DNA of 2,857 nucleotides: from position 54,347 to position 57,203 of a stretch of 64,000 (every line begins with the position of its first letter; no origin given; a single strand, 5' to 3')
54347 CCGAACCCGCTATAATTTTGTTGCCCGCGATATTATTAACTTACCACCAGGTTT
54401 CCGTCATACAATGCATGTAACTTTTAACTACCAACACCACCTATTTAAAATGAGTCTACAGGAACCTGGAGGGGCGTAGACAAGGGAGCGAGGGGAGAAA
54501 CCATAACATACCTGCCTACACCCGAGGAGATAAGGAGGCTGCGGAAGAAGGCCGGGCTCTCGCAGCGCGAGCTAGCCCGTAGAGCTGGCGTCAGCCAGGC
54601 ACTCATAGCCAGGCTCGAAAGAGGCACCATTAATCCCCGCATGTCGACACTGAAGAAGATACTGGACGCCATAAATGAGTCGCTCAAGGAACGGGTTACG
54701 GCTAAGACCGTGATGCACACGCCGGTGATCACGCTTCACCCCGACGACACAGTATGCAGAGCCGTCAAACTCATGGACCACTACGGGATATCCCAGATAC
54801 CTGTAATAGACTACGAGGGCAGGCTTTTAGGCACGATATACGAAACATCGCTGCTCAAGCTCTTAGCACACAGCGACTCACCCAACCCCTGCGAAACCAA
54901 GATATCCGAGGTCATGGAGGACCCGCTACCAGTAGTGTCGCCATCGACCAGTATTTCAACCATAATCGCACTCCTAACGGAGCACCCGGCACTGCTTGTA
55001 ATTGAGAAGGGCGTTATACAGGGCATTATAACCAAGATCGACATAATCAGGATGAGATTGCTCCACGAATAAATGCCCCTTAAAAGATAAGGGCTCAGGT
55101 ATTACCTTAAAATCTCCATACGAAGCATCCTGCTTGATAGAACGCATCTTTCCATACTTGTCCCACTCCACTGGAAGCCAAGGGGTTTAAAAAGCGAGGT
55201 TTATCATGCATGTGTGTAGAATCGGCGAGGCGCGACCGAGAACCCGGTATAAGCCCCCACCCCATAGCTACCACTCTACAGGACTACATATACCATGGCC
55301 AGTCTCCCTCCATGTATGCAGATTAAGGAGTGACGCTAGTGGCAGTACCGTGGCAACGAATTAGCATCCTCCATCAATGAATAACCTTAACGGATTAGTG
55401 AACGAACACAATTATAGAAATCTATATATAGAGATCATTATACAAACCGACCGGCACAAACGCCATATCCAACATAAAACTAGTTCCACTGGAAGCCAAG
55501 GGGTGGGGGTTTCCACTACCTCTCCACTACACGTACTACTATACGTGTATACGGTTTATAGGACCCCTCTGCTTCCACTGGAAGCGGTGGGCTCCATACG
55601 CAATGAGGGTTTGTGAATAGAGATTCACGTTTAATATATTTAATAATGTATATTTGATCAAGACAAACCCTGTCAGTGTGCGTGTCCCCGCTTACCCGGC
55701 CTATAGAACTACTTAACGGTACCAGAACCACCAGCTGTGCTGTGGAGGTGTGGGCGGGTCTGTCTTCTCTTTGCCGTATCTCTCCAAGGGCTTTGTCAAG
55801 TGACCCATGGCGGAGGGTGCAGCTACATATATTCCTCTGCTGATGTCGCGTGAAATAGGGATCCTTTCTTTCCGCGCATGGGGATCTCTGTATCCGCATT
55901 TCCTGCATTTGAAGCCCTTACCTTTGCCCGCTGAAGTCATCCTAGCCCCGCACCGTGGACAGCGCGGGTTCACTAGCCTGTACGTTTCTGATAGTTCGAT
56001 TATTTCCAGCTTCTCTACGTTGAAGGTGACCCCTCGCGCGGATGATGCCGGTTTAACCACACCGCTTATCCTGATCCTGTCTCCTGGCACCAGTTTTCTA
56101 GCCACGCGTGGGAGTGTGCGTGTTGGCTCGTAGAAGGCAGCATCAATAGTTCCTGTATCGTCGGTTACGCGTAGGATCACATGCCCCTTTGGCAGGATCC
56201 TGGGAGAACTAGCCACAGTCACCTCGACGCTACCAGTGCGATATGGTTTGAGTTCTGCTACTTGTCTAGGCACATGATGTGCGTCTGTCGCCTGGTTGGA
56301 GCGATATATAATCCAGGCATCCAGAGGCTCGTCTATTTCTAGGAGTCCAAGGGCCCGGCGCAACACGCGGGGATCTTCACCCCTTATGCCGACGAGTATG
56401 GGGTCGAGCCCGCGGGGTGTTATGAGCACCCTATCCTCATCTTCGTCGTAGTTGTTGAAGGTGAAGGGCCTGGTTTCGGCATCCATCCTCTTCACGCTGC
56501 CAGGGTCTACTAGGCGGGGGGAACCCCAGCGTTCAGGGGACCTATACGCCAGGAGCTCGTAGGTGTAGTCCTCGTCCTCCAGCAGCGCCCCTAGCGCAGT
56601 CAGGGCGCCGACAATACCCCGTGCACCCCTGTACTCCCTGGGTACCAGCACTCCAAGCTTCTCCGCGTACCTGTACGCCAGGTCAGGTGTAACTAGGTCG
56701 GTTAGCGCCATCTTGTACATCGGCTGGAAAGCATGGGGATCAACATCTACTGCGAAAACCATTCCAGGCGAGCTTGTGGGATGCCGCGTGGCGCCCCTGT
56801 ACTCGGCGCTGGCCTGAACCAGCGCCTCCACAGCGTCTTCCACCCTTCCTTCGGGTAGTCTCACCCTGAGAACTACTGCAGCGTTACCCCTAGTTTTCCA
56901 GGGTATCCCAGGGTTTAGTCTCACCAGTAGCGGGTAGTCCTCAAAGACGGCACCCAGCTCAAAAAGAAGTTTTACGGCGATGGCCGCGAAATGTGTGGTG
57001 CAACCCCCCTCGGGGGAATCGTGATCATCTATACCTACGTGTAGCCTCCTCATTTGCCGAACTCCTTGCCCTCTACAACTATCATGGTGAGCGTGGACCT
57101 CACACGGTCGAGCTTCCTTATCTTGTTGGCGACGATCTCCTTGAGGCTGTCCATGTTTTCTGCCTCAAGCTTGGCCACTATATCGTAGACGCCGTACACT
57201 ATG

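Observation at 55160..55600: Replication-origin-like locus: ORB-type repeats around an AT-rich core, with no orc1/cdc6 gene nearby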

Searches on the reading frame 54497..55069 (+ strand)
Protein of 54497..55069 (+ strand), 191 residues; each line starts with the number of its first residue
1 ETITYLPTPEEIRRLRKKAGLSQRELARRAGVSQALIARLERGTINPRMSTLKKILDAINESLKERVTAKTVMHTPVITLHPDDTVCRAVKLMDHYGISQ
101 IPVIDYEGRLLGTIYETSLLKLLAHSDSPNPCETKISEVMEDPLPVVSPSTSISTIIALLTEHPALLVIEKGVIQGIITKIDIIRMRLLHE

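Call 36: find_related_loci(query=window:54497-55069:+, collection=metagenome_contigs, flank=4000)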
Query seq(191 aa) (191 aa) in metagenome_contigs; peptide patterns used: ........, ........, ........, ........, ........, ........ (x = any residue, [..] = any of these).
600 stretches matched a pattern (row limit reached: there are more); 3 encode a relative of the query (tblastn E <= 1e-3); 3 distinct loci.
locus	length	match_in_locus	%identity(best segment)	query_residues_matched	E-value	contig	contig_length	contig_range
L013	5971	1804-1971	34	10-65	3e-6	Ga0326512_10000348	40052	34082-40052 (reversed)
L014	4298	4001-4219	33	56-123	3e-6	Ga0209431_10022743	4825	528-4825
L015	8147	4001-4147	32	73-122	4e-6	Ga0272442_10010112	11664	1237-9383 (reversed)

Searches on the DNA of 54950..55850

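Call 50: search_rna_families(source=window, start=54950, end=55850, threshold=evalue, max_evalue=1)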
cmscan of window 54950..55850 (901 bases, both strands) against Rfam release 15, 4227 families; matches with E-value up to 1: 0.
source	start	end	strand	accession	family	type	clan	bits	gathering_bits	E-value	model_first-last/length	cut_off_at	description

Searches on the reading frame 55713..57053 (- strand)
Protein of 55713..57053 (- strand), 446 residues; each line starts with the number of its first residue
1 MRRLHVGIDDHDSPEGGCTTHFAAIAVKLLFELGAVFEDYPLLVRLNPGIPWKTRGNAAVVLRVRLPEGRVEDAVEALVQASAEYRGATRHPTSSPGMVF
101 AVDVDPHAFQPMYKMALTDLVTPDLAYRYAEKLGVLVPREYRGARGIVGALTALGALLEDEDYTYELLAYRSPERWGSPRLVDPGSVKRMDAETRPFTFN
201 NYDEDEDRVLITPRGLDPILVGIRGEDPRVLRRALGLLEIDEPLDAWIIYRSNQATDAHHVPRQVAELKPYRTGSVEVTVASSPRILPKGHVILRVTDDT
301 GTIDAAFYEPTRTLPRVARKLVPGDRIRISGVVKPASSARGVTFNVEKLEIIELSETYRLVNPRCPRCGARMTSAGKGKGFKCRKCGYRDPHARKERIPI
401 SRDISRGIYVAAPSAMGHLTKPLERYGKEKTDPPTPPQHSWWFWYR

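Call 8: find_encoding_contigs(protein=window:55713-57053:-, flank=10000, max_places=6)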
Protein window:55713-57053:- (446 aa): 9 contigs read that carry it; 6 places shown.
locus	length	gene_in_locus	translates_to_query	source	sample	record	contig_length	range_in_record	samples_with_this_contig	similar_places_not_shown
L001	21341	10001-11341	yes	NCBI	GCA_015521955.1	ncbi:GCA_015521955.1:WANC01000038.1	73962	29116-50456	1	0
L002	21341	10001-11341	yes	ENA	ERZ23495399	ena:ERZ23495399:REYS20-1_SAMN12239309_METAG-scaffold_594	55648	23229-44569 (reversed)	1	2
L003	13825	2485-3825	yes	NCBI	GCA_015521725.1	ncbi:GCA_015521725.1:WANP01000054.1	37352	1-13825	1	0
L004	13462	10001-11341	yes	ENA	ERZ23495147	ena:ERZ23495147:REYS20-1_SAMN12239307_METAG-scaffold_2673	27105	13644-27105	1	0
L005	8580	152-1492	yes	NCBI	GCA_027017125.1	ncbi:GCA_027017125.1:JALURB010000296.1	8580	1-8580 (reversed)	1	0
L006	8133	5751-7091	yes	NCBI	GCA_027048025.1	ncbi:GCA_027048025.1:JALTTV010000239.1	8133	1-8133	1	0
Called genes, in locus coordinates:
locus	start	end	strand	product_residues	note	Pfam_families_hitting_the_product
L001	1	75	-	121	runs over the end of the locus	PF16992:RNA_pol_RpbG, PF03870:RNA_pol_Rpb8 (faint)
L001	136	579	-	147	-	PF09895:DUF2122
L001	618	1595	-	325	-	PF00145:DNA_methylase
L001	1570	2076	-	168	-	PF02002:TFIIE_alpha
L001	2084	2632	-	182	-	PF01994:Trm56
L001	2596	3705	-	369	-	PF13167:GTP-bdg_N, PF16360:GTP-bdg_M, PF00009:GTP_EFTU (faint), PF01926:MMR_HSR1, PF02421:FeoB_N (weak)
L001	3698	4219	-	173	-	PF13560:HTH_31, PF01381:HTH_3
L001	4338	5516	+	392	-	PF16450:Prot_ATP_ID_OB_C, PF17758:Prot_ATP_ID_OB_N (weak), PF05496:RuvB_N (faint), PF00004:AAA, PF07724:AAA_2, PF07728:AAA_5 (weak), PF23902:AAA_lid_PRS2_C (weak), PF17862:AAA_lid_3, +1 more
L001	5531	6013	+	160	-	PF14810:TGT_C2, PF01472:PUA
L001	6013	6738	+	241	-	PF09754:PAC2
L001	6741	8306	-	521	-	PF01702:TGT, PF17884:DUF5591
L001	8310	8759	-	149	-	PF01423:LSM, PF14894:Lsm_C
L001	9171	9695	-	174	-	PF04068:Fer4_RLI (weak), PF04034:Ribo_biogen_C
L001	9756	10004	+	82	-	PF01037:AsnC_trans_reg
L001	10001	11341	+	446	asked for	PF22641:TiaS_TCKD, PF08489:TiaS_FLD, PF01336:tRNA_anti-codon, PF23783:Zn_ribbon_TiaS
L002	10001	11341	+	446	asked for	PF22641:TiaS_TCKD, PF08489:TiaS_FLD, PF01336:tRNA_anti-codon, PF23783:Zn_ribbon_TiaS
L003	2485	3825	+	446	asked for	PF22641:TiaS_TCKD, PF08489:TiaS_FLD, PF01336:tRNA_anti-codon, PF23783:Zn_ribbon_TiaS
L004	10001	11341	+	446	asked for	PF22641:TiaS_TCKD, PF08489:TiaS_FLD, PF01336:tRNA_anti-codon, PF23783:Zn_ribbon_TiaS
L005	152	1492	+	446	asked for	PF22641:TiaS_TCKD, PF08489:TiaS_FLD, PF01336:tRNA_anti-codon, PF23783:Zn_ribbon_TiaS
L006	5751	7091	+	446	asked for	PF22641:TiaS_TCKD, PF08489:TiaS_FLD, PF01336:tRNA_anti-codon, PF23783:Zn_ribbon_TiaS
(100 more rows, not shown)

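Call 18: find_related_loci(query=window:55713-57053:-, collection=genome_contigs, flank=10000)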
Query window:55713-57053:- (446 aa) in genome_contigs; peptide patterns used: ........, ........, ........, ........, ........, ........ (x = any residue, [..] = any of these).
117 stretches matched a pattern; 2 encode a relative of the query (tblastn E <= 1e-3); 2 distinct loci.
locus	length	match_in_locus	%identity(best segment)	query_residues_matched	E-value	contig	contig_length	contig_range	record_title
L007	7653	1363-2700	74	1-446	0e+0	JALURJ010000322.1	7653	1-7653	MAG: Desulfurococcales archaeon isolate S146_metabat2_scaf2bin.046 S146_NODE_8243_length_7653_cov_3.061919, whole genome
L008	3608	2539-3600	48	4-354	2e-110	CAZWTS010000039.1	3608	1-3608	MAG TPA_asm: uncultured Desulfurococcales archaeon isolate binchicken_co219_299 genome assembly, contig: k141_1051534, w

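Call 23: find_homologous_proteins(query=window:55713-57053:-, max_evalue=1e-30)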
Query window:55713-57053:- (446 aa): 1939 proteins with E <= 1e-30 among 8000 candidates; the best 120 are listed.
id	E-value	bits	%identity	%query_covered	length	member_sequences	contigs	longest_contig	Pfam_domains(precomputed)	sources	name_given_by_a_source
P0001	0.0e+0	1026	100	100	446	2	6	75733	PF22641.3,PF01336.32,PF23783.2,PF08489.17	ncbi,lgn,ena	-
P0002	6.9e-267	904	87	100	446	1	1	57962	PF22641.3,PF01336.32,PF23783.2,PF08489.17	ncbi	-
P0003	2.0e-226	770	74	100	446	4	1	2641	PF22641.3,PF01336.32,PF23783.2,PF08489.17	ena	-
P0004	5.0e-146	505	52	99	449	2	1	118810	PF22641.3,PF23783.2,PF08489.17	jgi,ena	-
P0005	1.1e-139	484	51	99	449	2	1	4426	PF22641.3,PF23783.2,PF08489.17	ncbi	-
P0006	2.2e-136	473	51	99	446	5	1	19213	PF22641.3,PF01336.32,PF23783.2,PF08489.17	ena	-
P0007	3.1e-131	456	50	98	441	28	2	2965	PF22641.3,PF01336.32,PF23783.2,PF08489.17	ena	-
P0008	1.0e-128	448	49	98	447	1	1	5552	PF22641.3,PF01336.32,PF23783.2,PF08489.17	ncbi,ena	-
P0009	2.0e-125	437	49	99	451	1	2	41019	PF22641.3,PF01336.32,PF23783.2,PF08489.17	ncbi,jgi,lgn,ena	-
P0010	2.1e-125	437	49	96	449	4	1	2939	PF22641.3,PF01336.32,PF23783.2,PF08489.17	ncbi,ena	-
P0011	3.9e-125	436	49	98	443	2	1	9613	PF22641.3,PF01336.32,PF23783.2,PF08489.17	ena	-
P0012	3.2e-124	433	46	99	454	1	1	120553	PF22641.3,PF01336.32,PF23783.2,PF08489.17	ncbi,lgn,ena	-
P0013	3.8e-124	433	46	98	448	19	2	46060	PF22641.3,PF01336.32,PF23783.2,PF08489.17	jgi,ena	-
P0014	4.7e-124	433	48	99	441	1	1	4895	PF22641.3,PF01336.32,PF23783.2,PF08489.17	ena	-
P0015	1.1e-123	432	46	98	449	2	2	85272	PF22641.3,PF01336.32,PF23783.2,PF08489.17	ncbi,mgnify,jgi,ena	mgnify:CR=1 FL=1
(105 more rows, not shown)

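Call 24: find_encoding_contigs(protein=P0002, flank=10000, max_places=2)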
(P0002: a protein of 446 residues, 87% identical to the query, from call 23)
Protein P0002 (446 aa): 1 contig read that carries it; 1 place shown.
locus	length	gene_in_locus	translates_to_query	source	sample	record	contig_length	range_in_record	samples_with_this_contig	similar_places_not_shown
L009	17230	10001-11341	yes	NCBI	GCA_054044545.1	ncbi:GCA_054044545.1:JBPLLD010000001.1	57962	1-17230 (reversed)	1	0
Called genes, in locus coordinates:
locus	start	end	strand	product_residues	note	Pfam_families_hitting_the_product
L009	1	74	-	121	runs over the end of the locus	PF16992:RNA_pol_RpbG, PF03870:RNA_pol_Rpb8 (faint)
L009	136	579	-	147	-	PF09895:DUF2122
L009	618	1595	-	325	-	PF00145:DNA_methylase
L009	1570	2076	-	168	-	PF02002:TFIIE_alpha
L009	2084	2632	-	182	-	PF01994:Trm56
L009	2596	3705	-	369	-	PF13167:GTP-bdg_N, PF16360:GTP-bdg_M, PF00009:GTP_EFTU (faint), PF01926:MMR_HSR1, PF02421:FeoB_N (weak)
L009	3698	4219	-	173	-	PF13560:HTH_31, PF01381:HTH_3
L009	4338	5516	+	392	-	PF16450:Prot_ATP_ID_OB_C, PF17758:Prot_ATP_ID_OB_N (weak), PF05496:RuvB_N (faint), PF00004:AAA, PF07724:AAA_2, PF07728:AAA_5 (weak), PF23902:AAA_lid_PRS2_C, PF17862:AAA_lid_3, +1 more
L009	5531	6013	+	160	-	PF14810:TGT_C2, PF01472:PUA, PF03657:UPF0113 (weak)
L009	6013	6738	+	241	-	PF09754:PAC2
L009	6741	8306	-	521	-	PF01702:TGT, PF17884:DUF5591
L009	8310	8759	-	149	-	PF01423:LSM, PF14894:Lsm_C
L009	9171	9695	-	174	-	PF04068:Fer4_RLI (weak), PF04034:Ribo_biogen_C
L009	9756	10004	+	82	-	PF01037:AsnC_trans_reg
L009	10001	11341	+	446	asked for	PF22641:TiaS_TCKD, PF08489:TiaS_FLD, PF01336:tRNA_anti-codon (weak), PF23783:Zn_ribbon_TiaS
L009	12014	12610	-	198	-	PF15731:MqsA_antitoxin (faint), PF01381:HTH_3, PF12844:HTH_19, PF13443:HTH_26, PF13560:HTH_31, PF00571:CBS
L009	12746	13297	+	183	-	PF01558:POR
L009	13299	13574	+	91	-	PF13187:Fer4_9 (faint), PF00037:Fer4 (weak), PF12797:Fer4_2 (faint), PF13237:Fer4_10, PF14697:Fer4_21, PF12838:Fer4_7 (weak), PF00037:Fer4, PF12837:Fer4_6 (weak), +1 more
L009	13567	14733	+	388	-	PF01855:POR_N, PF02780:Transketolase_C (faint), PF17147:PFOR_II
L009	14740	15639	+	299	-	PF02775:TPP_enzyme_C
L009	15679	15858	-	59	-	PF03911:Sec61_beta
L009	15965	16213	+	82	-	PF03819:MazG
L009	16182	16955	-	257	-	PF01884:PcrB, PF00478:IMPDH (faint), PF00977:His_biosynth (weak)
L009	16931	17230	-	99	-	?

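Call 25: find_encoding_contigs(protein=P0004, flank=10000, max_places=2)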
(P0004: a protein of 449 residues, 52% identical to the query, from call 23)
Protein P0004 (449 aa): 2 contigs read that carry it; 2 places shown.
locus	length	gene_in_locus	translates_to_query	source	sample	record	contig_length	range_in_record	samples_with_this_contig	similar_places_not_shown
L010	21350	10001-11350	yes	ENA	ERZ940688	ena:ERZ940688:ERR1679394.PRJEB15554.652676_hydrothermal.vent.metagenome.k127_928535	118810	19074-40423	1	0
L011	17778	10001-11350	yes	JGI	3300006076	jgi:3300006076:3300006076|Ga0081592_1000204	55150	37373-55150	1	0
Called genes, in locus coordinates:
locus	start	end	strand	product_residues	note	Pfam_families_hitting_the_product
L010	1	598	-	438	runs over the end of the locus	PF01979:Amidohydro_1, PF07969:Amidohydro_3 (faint), PF12890:DHOase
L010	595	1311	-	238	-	PF10418:DHODB_Fe-S_bind (weak)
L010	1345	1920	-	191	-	PF00156:Pribosyltran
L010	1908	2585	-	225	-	PF00215:OMPdecase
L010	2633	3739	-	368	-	PF01658:Inos-1-P_synth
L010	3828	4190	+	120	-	PF03551:PadR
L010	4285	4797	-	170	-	-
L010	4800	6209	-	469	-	PF01882:DUF58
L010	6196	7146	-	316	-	-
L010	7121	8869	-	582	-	PF01841:Transglut_core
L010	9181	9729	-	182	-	PF04034:Ribo_biogen_C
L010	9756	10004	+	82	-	PF01037:AsnC_trans_reg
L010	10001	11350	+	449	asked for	PF22641:TiaS_TCKD, PF08489:TiaS_FLD, PF23783:Zn_ribbon_TiaS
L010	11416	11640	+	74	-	-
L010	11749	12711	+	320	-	PF00106:adh_short (faint), PF01073:3Beta_HSD, PF01370:Epimerase, PF02719:Polysacc_synt_2, PF04321:RmlD_sub_bind, PF16363:GDP_Man_Dehyd, PF13460:NAD_binding_10, PF07993:NAD_binding_4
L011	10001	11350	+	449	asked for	PF22641:TiaS_TCKD, PF08489:TiaS_FLD, PF23783:Zn_ribbon_TiaS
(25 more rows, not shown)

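Call 55: find_homologous_proteins(query=A2, max_evalue=1e-10)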
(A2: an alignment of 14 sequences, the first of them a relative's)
Query A2 (14 sequences) (198 aa, profile of the alignment): 1586 proteins with E <= 1e-10 among 8000 candidates; the best 120 are listed.
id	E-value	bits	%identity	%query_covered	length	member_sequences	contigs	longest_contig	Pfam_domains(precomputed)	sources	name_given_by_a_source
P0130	9.8e-85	301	56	92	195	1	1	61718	PF12844.14,PF01381.29,PF13560.13,PF13443.13,PF00571.34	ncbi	-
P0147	9.9e-83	295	54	93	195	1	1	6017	PF12844.14,PF01381.29,PF13560.13,PF13443.13,PF00571.34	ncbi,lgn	ncbi:MAG: CBS domain-containing protein [Pyrodictiaceae archaeon]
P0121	1.8e-82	294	97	97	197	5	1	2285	PF12844.14,PF01381.29,PF15731.12,PF13560.13,PF13443.13,PF00571.34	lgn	-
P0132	4.6e-82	293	58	92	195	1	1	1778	PF12844.14,PF01381.29,PF13560.13,PF13443.13,PF00571.34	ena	-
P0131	7.6e-82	292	55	94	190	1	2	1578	PF12844.14,PF01381.29,PF13560.13,PF13443.13,PF00571.34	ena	-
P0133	1.3e-81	291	54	92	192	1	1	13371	PF12844.14,PF01381.29,PF13560.13,PF13443.13,PF00571.34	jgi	jgi:predicted transcriptional regulator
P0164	1.5e-81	291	49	93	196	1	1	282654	PF01381.29,PF13560.13,PF13443.13,PF00571.34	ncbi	-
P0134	1.6e-81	291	54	92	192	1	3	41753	PF12844.14,PF01381.29,PF13560.13,PF13443.13,PF00571.34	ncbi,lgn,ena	-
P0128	9.9e-81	288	58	92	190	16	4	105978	PF12844.14,PF01381.29,PF13560.13,PF13443.13,PF00571.34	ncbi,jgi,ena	-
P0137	2.2e-80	287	56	91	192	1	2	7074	PF12844.14,PF01381.29,PF13560.13,PF13443.13,PF00571.34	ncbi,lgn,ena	-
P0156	3.9e-80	286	50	94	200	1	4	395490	PF12844.14,PF01381.29,PF13560.13,PF13443.13,PF00571.34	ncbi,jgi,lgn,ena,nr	ncbi:MAG: transcriptional regulator [Thermoprotei archaeon]|nr:MAG: transcriptional regulator [Therm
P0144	4.7e-80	286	54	87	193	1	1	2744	PF12844.14,PF01381.29,PF13560.13,PF13443.13,PF00571.34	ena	-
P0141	1.2e-79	285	55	94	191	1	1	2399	PF12844.14,PF01381.29,PF13560.13,PF13443.13,PF00571.34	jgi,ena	-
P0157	1.4e-79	285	52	94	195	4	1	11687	PF12844.14,PF01381.29,PF13560.13,PF00571.34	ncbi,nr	ncbi:MAG: CBS domain-containing protein [Thermoproteales archaeon]|nr:CBS domain-containing protein 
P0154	2.3e-79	284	52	94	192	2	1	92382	PF12844.14,PF01381.29,PF13560.13,PF13443.13,PF00571.34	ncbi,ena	-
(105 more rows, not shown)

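Call 68: search_protein_families(library=ncbifam, proteins=[L009:12014-12610:-], max_evalue=0.01)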
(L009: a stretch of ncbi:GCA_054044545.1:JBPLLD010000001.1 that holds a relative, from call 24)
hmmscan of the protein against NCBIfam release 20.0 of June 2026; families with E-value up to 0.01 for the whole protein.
L009:12014-12610:- (198 aa): 40 families (the best 25 are shown)
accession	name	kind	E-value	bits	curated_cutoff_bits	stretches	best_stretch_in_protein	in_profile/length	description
TIGR01137.1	cysta_beta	equivalog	3.1e-16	59.1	510.25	1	72-191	336-453/457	cystathionine beta-synthase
TIGR03070.1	couple_hipB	subfamily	9.1e-13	47.9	71.65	1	18-68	6-56/58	type II toxin-antitoxin system Y4mF family antitoxin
NF053863.1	DS11_antiphage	equivalog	3.3e-11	42.9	260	1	72-190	73-188/305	CBS domain-containing anti-phage protein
NF041630.1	CBS_CbpB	equivalog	4e-11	43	125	1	68-191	5-132/143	cyclic-di-AMP-binding protein CbpB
TIGR03830.1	CxxCG_CxxCG_HTH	subfamily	2e-10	40.5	61.8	1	13-71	64-124/127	type II TA system antitoxin MqsA family protein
NF007408.0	PRK09943.1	equivalog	2.4e-10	40.3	211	1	17-93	10-86/185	HTH-type transcriptional regulator PuuR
NF006015.0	PRK08154.1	subfamily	7.4e-10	38.5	204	1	17-80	33-96/314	anaerobic benzoate catabolism transcriptional regulator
NF041951.1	phage_RstR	subfamily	7.7e-10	39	80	1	17-71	5-59/108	RstR family transcriptional repressor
NF046032.1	TransRegSlrRBacil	equivalog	7.8e-09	35.8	250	1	19-82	6-70/149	HTH-type transcriptional regulator SlrR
TIGR00270.2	TIGR00270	equivalog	1.5e-08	34.6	110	1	17-78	78-139/159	multiprotein bridging factor aMBF1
NF041569.1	A-tRNAntase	equivalog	9.2e-08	30.8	1440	1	57-193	288-425/880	A-adding tRNA nucleotidyltransferase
NF011447.0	PRK14869.2-3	equivalog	1.5e-07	30.4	522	1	73-131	67-125/540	putative manganese-dependent inorganic diphosphatase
NF005869.0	PRK07807.1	equivalog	2e-07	30.4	549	1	64-196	80-206/479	GuaB1 family IMP dehydrogenase-related protein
NF047542.1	telomere_Tap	equivalog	4.8e-07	28.9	600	1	12-77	15-83/695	telomere-associated protein Tap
NF041552.1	TF_PrdR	equivalog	7.6e-07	27.8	795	1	72-192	4-123/577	sigma-54 dependent transcriptional regulator PrdR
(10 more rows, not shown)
